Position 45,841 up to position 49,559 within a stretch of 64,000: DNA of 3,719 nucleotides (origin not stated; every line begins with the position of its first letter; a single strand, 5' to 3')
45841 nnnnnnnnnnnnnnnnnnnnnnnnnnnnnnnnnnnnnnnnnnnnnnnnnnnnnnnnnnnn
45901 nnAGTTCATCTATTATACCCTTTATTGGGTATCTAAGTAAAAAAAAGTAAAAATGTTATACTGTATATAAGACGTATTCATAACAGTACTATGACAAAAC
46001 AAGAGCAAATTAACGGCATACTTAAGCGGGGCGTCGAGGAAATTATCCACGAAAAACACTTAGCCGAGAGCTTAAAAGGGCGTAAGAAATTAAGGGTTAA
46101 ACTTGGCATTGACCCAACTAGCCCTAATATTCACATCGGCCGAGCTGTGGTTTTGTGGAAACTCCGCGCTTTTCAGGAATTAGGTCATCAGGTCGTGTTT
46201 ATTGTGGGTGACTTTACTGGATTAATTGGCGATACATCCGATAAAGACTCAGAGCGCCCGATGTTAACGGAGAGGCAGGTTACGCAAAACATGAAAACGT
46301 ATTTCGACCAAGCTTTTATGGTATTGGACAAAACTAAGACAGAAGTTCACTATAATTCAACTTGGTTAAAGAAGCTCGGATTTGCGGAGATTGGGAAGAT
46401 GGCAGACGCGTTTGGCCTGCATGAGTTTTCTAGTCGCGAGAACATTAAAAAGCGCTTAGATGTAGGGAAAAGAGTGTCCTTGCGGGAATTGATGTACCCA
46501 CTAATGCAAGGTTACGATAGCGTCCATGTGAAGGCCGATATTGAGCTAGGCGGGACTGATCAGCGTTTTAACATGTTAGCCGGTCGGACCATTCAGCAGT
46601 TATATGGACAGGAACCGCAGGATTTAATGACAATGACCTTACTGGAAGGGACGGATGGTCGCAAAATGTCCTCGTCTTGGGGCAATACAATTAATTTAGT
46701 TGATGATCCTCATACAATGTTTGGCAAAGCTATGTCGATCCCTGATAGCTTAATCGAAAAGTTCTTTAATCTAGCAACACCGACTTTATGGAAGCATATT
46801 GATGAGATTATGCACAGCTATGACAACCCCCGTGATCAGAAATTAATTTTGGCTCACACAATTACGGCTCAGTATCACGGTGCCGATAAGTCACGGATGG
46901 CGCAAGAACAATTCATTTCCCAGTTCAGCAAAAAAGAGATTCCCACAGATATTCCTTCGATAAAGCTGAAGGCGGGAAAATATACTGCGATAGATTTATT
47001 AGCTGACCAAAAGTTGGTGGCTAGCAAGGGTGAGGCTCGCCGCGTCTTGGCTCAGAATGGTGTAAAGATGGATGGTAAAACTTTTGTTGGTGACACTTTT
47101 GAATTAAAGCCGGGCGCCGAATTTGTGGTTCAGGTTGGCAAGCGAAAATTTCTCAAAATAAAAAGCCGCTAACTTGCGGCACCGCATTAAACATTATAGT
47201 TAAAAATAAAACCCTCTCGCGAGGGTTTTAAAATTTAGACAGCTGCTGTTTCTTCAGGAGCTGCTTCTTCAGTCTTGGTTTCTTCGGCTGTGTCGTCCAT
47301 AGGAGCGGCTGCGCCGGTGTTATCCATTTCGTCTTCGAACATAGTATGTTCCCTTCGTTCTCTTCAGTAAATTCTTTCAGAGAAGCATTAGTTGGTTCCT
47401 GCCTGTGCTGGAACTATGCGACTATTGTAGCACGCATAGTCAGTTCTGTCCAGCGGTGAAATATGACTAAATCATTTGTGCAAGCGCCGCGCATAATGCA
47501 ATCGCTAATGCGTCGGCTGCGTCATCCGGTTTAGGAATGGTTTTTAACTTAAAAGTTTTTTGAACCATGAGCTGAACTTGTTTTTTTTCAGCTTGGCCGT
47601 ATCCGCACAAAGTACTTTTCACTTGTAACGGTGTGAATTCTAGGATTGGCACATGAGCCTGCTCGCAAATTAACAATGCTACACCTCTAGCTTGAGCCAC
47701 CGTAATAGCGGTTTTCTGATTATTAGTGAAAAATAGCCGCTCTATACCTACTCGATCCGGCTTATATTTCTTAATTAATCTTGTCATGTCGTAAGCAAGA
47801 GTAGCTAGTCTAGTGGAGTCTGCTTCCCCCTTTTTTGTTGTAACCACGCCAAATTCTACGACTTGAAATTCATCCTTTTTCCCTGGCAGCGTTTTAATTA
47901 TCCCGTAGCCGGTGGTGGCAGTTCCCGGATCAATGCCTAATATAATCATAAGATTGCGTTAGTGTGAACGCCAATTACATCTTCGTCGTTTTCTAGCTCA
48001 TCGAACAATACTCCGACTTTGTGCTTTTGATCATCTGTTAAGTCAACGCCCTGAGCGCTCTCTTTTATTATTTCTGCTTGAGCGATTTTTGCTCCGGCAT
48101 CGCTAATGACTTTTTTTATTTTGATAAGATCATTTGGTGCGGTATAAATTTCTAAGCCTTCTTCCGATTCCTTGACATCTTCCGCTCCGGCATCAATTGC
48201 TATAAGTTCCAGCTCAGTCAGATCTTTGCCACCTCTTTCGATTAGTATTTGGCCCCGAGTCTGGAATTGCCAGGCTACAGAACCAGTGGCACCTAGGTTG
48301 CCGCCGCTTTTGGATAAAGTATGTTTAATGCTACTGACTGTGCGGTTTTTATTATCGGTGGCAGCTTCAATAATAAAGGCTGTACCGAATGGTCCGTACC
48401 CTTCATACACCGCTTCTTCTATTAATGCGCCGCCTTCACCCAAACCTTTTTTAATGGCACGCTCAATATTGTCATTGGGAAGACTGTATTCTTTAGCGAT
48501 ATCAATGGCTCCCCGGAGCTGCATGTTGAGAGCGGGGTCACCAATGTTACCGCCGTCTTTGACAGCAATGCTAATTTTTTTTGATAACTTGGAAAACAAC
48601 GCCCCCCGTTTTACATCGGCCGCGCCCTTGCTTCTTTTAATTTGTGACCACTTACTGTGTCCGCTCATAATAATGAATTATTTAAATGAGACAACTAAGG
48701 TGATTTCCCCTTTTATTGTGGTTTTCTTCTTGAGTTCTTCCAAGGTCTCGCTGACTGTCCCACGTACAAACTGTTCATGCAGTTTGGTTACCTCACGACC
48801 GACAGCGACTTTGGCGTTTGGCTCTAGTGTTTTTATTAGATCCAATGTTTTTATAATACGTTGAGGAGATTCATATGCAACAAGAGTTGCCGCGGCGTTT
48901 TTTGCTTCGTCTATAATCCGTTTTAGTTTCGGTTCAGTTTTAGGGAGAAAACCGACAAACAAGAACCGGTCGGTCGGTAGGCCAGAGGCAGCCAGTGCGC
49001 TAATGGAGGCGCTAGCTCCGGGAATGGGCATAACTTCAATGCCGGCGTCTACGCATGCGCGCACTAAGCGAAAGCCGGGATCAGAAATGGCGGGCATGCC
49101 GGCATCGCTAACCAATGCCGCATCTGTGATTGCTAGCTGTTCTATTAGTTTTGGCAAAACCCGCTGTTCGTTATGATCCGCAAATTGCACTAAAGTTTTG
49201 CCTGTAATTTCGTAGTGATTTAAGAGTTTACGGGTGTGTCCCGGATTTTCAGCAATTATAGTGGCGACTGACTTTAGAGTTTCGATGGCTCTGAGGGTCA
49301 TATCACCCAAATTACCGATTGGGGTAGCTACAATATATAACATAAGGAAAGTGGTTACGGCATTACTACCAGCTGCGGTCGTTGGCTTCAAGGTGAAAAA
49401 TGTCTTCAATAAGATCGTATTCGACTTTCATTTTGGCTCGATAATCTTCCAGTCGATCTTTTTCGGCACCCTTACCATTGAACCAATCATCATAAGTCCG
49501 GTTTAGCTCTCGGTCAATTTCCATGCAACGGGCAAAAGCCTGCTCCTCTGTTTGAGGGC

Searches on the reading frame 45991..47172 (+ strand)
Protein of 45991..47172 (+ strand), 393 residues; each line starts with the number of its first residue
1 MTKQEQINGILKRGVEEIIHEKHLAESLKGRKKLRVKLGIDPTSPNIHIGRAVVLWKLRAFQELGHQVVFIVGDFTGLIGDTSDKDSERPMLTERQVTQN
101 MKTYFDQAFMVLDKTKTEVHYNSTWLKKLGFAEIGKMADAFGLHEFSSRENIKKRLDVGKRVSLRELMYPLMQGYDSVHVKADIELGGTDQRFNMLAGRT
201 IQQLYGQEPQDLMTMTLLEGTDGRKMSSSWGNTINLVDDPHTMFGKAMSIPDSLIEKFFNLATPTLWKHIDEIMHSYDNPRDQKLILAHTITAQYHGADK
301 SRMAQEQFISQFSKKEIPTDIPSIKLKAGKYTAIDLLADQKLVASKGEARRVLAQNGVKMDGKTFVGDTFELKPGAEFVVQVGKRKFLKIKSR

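Call 5: search_protein_families(library=pfam, proteins=[window:45991-47172:+], max_evalue=0.001)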
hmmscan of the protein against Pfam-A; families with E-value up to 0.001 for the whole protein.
window:45991-47172:+ (393 aa): 2 families
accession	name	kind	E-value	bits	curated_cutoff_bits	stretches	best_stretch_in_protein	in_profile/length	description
PF00579.31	tRNA-synt_1b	-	1e-65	222.4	21.1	1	31-312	3-291/292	tRNA synthetases class I (W and Y)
PF22421.1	SYY_C-terminal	-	6.7e-06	26.4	27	1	319-386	7-79/83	Tyrosine--tRNA ligase SYY-like C-terminal domain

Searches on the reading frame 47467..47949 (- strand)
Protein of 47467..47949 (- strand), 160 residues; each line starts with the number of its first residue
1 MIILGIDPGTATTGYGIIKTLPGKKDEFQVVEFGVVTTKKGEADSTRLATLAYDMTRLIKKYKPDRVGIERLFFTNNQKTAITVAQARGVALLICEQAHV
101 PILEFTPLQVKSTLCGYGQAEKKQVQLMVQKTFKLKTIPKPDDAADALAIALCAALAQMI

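Call 5: search_protein_families(library=pfam, proteins=[window:47467-47949:-], max_evalue=0.001)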
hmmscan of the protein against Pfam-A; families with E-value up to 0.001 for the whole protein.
window:47467-47949:- (160 aa): 1 family
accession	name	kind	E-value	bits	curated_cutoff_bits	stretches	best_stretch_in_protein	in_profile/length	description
PF02075.23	RuvC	-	1.8e-45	154.9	22.2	1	3-153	1-147/148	Crossover junction endodeoxyribonuclease RuvC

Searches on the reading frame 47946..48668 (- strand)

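Call 5: search_protein_families(library=pfam, proteins=[window:47946-48668:-], max_evalue=0.001)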
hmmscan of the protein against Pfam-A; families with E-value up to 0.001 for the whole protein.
window:47946-48668:- (240 aa): 2 families
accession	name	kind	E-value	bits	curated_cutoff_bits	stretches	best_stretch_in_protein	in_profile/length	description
PF01709.26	Transcrip_reg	-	4.9e-47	160.1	27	1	84-238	2-160/160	TACO1/YebC second and third domain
PF20772.2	TACO1_YebC_N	-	1.6e-27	96.2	36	1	5-78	1-73/73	TACO1/YebC protein N-terminal domain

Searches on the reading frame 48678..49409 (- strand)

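Call 5: search_protein_families(library=pfam, proteins=[window:48678-49409:-], max_evalue=0.001)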
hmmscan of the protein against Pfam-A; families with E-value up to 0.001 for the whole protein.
window:48678-49409:- (243 aa): 1 family
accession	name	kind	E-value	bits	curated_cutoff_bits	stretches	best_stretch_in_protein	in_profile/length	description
PF00590.25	TP_methylase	-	2.3e-30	106.6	27.8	1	23-221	1-210/212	Tetrapyrrole (Corrin/Porphyrin) Methylases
